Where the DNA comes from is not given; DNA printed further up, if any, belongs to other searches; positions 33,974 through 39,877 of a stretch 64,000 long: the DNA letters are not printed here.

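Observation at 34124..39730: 1868-aa eukaryote-style single-chain carboxylase as the last gene of a bacterial lipid operon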

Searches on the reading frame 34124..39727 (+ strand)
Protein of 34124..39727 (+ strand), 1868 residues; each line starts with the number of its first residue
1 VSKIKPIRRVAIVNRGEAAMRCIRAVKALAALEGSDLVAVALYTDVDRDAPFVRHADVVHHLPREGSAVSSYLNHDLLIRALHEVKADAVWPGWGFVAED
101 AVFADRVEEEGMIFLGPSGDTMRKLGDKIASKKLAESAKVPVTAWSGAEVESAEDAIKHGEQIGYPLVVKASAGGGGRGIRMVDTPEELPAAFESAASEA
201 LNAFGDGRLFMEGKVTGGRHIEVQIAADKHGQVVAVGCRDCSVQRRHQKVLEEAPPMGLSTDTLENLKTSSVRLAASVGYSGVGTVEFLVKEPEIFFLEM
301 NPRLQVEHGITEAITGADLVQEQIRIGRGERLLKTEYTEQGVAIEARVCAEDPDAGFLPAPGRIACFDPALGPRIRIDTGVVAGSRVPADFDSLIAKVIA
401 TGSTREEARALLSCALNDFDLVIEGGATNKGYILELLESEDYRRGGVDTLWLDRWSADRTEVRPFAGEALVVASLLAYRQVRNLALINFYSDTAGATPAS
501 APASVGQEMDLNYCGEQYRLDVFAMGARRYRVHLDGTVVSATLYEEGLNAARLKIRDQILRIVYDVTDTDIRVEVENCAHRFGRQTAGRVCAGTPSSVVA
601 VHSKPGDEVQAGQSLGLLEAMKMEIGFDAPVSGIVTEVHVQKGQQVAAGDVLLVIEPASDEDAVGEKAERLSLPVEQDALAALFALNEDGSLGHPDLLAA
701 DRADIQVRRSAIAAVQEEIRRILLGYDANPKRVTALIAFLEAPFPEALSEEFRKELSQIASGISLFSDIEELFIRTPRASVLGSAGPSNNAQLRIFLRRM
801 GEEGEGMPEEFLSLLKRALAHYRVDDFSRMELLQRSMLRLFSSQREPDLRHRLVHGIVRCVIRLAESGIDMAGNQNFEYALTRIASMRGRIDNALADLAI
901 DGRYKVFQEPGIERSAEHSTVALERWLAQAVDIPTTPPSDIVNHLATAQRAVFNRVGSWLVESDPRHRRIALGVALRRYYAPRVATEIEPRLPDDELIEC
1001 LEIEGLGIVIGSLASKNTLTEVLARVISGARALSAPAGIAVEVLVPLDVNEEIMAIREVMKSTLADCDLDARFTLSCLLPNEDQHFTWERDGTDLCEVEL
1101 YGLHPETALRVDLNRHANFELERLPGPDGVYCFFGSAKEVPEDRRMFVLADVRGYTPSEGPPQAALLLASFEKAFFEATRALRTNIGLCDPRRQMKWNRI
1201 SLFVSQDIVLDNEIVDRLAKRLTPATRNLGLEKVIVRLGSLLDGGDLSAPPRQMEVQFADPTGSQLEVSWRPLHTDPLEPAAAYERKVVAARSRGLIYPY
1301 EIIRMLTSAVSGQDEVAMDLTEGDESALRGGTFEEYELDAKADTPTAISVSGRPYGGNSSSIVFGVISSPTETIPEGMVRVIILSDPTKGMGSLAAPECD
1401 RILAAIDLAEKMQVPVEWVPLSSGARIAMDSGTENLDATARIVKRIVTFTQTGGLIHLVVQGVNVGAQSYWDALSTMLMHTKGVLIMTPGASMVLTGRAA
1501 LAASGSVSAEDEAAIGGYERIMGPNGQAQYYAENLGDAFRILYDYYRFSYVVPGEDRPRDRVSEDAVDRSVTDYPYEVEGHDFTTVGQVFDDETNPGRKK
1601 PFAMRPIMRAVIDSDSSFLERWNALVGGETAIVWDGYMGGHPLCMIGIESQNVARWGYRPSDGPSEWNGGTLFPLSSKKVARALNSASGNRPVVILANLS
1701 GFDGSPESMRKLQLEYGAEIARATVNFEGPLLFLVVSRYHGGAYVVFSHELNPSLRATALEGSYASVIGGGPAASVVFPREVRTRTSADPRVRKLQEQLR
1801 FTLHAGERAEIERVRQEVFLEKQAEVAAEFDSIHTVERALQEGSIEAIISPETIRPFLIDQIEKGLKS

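Call 4: search_protein_families(library=pfam, proteins=[window:34124-39727:+], max_evalue=0.1)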
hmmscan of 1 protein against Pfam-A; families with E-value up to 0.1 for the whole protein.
window:34124-39727:+ (1868 aa): 14 families
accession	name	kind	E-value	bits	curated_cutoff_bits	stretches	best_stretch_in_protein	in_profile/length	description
PF02786.22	CPSase_L_D2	-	5.7e-62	209.4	19.8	1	127-332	1-208/211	Carbamoyl-phosphate synthase L chain, ATP binding domain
PF00289.28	Biotin_carb_N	-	2.9e-31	108.6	25.5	1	7-122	2-110/110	Biotin carboxylase, N-terminal domain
PF01039.27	Carboxyl_trans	-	3.3e-30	105.6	22.3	1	1376-1855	55-468/493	Carboxyl transferase domain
PF02785.25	Biotin_carb_C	-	7.3e-29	100.5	32.4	1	345-453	1-107/108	Biotin carboxylase C-terminal domain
PF00364.28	Biotin_lipoyl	-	3.7e-15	56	22.1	1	597-655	15-73/73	Biotin-requiring enzyme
PF02222.28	ATP-grasp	-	3.3e-12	46.8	27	1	134-303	2-162/179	ATP-grasp domain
PF13533.13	Biotin_lipoyl_2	-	2.7e-09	37.1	29.8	1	629-656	5-32/32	Biotin-lipoyl like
PF07478.18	Dala_Dala_lig_C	-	4.1e-09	36.7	24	1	145-302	12-174/204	D-ala D-ala ligase C-terminus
PF02655.19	ATP-grasp_3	-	2.1e-05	25.1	23.2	1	131-305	7-158/160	ATP-grasp domain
PF13437.12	HlyD_3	-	7.9e-05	23.8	22.2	1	629-659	4-34/106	HlyD family secretion protein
PF16576.10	HlyD_D23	-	0.0022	17.8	30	1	621-657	105-141/214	Barrel-sandwich domain of CusB or HlyD membrane-fusion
PF01597.25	GCV_H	-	0.023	15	22.2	1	599-639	34-75/122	Glycine cleavage H-protein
PF08326.17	ACC_central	-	0.028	13.1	23.2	0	1103-1218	536-649/726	Acetyl-CoA carboxylase, central region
PF05896.17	NQRA_N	-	0.032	14.9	25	0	601-639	42-79/94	NqrA N-terminal barrel-sandwich hybrid domain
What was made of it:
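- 34124..35488 (+): Biotin carboxylase (BC) domain, aa 1-455. Pfam Biotin_carb_N, CPSase_L_D2 and Biotin_carb_C (call 4).
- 35894..36091 (+): BCCP (biotinyl) domain, aa 591-656; EAMKME with biotinyl-Lys622 at nt 35987-35989. Pfam Biotin_lipoyl 597-655, E 3.7e-15 (call 4).
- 38000..39727 (+): Carboxyltransferase (CT) domain, aa 1293-1868. Pfam Carboxyl_trans, E 3e-30 (call 4).
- On Eukaryote-type homomeric multidomain ACC (Livieri 'group V': eukaryotic ACC plus bacterial SACE_4237-like): Pfam domain coordinates (call 4).
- On Eukaryote-type homomeric multidomain ACC: Biotin_lipoyl E 3.7e-15 (call 4).
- Checked: Pfam (call 4) finds Biotin_carb_N 7-122, CPSase_L_D2 127-332, Biotin_carb_C 345-453, Biotin_lipoyl 597-655 and Carboxyl_trans 1376-1855.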

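Call 5: search_protein_families(library=ncbifam, proteins=[window:34124-39727:+], max_evalue=0.1)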
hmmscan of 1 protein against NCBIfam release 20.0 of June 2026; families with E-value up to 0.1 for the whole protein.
window:34124-39727:+ (1868 aa): 73 families (the best 25 are shown)
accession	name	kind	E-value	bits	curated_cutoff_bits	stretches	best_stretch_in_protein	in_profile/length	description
NF009554.0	PRK12999.1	equivalog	6.1e-155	517.8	965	2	5-454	3-454/1147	pyruvate carboxylase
TIGR02712.1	urea_carbox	equivalog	1.5e-137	460.1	1303.85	2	9-461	3-448/1201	urea carboxylase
NF006367.0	PRK08591.1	subfamily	2.1e-133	445.4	597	1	7-458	2-447/451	acetyl-CoA carboxylase biotin carboxylase subunit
TIGR01235.1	pyruv_carbox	equivalog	7.5e-130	434.4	1114.45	2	10-454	2-450/1143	pyruvate carboxylase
NF006406.0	PRK08654.1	equivalog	9e-127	423.6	739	1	8-456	3-444/499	acetyl-CoA carboxylase biotin carboxylase subunit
TIGR00514.1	accC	equivalog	1.1e-125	420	626.5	1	8-455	3-444/449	acetyl-CoA carboxylase biotin carboxylase subunit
NF009471.0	PRK12833.1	equivalog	1.5e-123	412.8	686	1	5-463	3-455/467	acetyl-CoA carboxylase biotin carboxylase subunit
NF005525.0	PRK07178.1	equivalog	6.5e-119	397.6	768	1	7-454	2-441/471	acetyl-CoA carboxylase biotin carboxylase subunit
NF004085.0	PRK05586.1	equivalog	1.3e-116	390.2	723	1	8-454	3-443/448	acetyl-CoA carboxylase biotin carboxylase subunit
NF006286.0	PRK08462.1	equivalog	1.1e-115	387.1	740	1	6-454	3-443/445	acetyl-CoA carboxylase biotin carboxylase subunit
NF006287.0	PRK08463.1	equivalog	6.1e-113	378.1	775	1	7-453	2-442/479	acetyl-CoA carboxylase subunit A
NF003671.0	PRK05294.1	equivalog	3.6e-16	58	599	1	103-418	642-945/1058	carbamoyl-phosphate synthase large subunit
NF010645.0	PRK14042.1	equivalog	2.1e-14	53.2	1182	1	584-656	522-594/596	pyruvate carboxylase subunit B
TIGR01369.1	CPSaseII_lrg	equivalog_domain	2.3e-14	52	1027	1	103-383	645-915/1052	carbamoyl-phosphate synthase (glutamine-hydrolyzing) large subunit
NF006766.0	PRK09288.1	equivalog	2.7e-14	52.7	339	1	67-303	56-284/396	formate-dependent phosphoribosylglycinamide formyltransferase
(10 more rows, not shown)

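Call 9: search_solved_structures(query=window:34124-39727:+, max_evalue=0.001)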
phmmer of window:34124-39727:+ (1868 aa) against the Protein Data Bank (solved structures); distinct sequences matched with E-value up to 0.001: 130 (the best 60 are shown).
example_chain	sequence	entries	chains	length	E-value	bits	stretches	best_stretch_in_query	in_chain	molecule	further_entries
3u9s_A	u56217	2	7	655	1.3e-105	357.4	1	5-655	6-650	Methylcrotonyl-CoA carboxylase, alpha-subunit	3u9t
9tps_G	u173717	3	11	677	6.3e-104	351.9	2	7-454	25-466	Biotin carboxylase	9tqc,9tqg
9wkr_A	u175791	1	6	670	4.5e-103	349.1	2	7-453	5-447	Propionyl-CoA carboxylase alpha chain, mitochondrial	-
7ybu_A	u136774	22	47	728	5.6e-103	348.7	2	7-453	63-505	Propionyl-CoA carboxylase alpha chain, mitochondrial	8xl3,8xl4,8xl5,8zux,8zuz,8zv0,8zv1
9yx0_D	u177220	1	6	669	1.5e-102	347.3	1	9-656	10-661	biotin carboxylase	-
8zuy_A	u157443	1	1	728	7.2e-102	345.1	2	7-453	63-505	Propionyl-CoA carboxylase alpha chain, mitochondrial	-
30hu_A3a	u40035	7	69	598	1.5e-100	340.7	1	7-467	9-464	Biotin-dependent acyl-coenzyme A carboxylase alpha3 subunit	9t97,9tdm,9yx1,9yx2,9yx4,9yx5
8hz4_A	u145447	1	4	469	1.9e-100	340.4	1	7-428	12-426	Biotin carboxylase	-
5mlk_A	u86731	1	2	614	2.3e-98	333.5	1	2-428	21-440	Acetyl-COA carboxylase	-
3ouu_A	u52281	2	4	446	1.3e-97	331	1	6-454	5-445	Biotin carboxylase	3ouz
7wta_A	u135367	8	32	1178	1.4e-97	330.9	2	4-472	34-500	Pyruvate carboxylase, mitochondrial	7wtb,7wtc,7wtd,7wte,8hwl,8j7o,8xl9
3n6r_A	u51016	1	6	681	2.6e-97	329.9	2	8-451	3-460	Propionyl-CoA carboxylase, alpha subunit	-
9zvm_C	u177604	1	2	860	5.2e-97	328.9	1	9-461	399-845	Maltodextrin-binding protein,Biotin carboxylase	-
8j4z_E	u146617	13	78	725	2.3e-96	326.8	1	7-655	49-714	Methylcrotonoyl-CoA carboxylase subunit alpha, mitochondrial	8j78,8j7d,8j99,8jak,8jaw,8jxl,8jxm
6ybp_G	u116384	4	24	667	2.3e-96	326.8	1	9-451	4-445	Propionyl-CoA carboxylase alpha subunit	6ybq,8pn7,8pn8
6g2d_B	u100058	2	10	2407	3.9e-87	296.2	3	139-651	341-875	Acetyl-CoA carboxylase 1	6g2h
5csk_A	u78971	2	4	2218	1.6e-86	294.2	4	151-329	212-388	Acetyl-CoA carboxylase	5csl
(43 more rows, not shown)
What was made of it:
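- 34124..35488 (+): PDB matches to BC subunits and PCC/MCC alpha chains at E about 1e-105 (call 9).
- Closest known: Eukaryotic cytosolic acetyl-CoA carboxylase. Different: The window protein is about 350-500 residues shorter (1868 aa, against 2218-2407 aa for the full-length eukaryotic chains in call 9).
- Closest known: Heteromeric actinobacterial/archaeal acyl-CoA carboxylases. Same: The N-terminal 655 aa align end to end with MCC/PCC alpha chains (call 9).
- BC: strong matches to solved BC domains (call 9).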
